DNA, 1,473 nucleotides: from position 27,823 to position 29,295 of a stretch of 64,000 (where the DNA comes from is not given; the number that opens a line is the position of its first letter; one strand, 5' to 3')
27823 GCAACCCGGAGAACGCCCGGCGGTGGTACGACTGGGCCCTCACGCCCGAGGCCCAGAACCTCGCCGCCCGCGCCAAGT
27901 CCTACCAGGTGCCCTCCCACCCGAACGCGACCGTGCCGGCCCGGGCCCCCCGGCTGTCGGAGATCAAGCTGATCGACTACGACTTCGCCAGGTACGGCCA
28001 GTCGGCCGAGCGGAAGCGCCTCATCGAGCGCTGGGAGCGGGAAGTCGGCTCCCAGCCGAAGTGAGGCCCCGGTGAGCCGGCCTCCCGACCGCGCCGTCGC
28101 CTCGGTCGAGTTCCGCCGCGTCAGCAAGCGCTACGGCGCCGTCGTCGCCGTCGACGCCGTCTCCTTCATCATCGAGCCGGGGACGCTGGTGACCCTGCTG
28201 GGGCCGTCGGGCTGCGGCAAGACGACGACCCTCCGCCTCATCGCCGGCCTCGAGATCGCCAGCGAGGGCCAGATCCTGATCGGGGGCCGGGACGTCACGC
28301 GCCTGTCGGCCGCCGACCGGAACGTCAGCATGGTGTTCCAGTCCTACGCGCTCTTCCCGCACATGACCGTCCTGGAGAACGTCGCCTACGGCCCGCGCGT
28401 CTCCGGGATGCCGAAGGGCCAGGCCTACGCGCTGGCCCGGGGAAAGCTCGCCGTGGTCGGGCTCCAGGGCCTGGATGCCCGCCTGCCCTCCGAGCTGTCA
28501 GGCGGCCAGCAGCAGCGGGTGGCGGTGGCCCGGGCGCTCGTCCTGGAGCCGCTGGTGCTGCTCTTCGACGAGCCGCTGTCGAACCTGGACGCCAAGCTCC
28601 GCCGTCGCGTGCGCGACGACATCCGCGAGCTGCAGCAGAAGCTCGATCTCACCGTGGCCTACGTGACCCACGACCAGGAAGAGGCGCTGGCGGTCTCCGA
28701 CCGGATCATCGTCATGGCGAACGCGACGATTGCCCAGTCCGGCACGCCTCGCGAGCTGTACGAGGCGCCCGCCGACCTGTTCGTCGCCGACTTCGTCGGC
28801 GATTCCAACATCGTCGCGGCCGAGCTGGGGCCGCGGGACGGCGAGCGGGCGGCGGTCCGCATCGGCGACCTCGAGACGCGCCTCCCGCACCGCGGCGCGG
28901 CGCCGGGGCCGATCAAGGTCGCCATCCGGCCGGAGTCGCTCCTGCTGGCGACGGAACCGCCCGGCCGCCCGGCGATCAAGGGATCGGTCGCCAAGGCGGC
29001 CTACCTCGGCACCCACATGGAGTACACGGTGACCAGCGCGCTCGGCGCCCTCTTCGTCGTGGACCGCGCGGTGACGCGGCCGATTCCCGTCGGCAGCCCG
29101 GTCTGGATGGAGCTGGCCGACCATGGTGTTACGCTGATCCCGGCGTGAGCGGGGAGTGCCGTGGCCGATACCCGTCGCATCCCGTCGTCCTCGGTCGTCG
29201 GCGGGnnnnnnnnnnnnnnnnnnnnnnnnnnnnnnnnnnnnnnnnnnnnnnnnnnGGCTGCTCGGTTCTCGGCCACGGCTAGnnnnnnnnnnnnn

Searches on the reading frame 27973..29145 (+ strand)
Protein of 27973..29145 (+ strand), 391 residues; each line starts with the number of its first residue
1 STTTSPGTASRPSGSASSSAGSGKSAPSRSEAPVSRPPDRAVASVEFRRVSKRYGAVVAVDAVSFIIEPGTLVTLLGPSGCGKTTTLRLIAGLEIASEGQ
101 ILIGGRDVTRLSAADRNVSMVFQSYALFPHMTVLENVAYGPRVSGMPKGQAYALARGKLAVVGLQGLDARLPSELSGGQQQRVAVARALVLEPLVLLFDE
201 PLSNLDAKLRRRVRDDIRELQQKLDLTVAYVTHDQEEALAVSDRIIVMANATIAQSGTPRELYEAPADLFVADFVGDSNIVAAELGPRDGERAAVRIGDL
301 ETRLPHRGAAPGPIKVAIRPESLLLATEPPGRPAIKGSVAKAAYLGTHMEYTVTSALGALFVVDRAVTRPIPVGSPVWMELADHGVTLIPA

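Call 14: search_protein_families(library=pfam, proteins=[window:27973-29145:+], max_evalue=0.001)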
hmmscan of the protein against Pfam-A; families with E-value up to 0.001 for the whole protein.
window:27973-29145:+ (391 aa): 3 families
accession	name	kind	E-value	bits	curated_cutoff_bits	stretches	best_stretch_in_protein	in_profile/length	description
PF00005.33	ABC_tran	-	1.9e-33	116.4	25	1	61-202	2-136/137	ABC transporter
PF08402.16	TOBE_2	-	4.2e-11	43.2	21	1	316-384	1-72/76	TOBE domain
PF13304.12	AAA_21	-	0.00012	22.7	27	0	171-235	234-300/304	AAA domain, putative AbiEii toxin, Type IV TA system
